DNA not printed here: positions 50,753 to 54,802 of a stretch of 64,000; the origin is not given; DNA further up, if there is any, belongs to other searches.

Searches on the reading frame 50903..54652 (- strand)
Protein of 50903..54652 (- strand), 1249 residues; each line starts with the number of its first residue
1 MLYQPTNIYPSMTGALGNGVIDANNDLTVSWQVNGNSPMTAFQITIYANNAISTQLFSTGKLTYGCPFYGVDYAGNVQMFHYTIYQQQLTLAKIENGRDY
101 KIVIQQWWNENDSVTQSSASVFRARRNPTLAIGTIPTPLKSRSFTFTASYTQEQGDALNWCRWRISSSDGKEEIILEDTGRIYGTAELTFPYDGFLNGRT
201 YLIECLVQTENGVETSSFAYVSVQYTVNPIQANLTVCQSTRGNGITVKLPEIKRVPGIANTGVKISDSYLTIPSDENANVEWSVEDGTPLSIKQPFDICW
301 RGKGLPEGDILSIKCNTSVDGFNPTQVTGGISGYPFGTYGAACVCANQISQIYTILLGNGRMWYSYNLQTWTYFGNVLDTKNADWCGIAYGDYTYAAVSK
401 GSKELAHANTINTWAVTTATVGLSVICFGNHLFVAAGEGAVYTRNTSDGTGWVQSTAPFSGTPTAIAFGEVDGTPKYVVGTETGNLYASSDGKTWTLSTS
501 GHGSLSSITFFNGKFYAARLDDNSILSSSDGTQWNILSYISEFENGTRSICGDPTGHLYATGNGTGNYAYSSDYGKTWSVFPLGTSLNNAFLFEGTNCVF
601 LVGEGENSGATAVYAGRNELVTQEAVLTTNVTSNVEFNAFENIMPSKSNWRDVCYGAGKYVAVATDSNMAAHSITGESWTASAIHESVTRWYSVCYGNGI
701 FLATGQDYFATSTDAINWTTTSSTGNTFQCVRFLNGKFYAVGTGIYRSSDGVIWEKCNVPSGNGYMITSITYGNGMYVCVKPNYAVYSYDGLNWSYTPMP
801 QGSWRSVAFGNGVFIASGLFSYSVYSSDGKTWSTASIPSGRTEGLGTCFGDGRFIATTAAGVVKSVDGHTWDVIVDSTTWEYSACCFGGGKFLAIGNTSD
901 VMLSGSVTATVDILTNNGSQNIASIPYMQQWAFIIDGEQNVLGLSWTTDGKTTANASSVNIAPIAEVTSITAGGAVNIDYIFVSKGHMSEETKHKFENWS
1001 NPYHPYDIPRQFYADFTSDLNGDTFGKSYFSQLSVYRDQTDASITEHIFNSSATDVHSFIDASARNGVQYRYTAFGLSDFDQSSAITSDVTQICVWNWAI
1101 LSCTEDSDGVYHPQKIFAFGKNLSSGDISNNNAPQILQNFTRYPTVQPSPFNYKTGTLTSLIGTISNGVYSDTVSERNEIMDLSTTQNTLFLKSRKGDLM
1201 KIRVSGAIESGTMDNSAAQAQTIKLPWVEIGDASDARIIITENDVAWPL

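Call 14: search_protein_families(library=pfam, proteins=[window:50903-54652:-], max_evalue=0.001)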
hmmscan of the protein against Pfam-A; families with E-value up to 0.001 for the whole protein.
window:50903-54652:- (1249 aa): 1 family
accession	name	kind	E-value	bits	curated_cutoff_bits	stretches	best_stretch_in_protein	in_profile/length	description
PF19755.4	DUF6242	-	4.6e-09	36.9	29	1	477-534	156-217/217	Domain of unknown function (DUF6242)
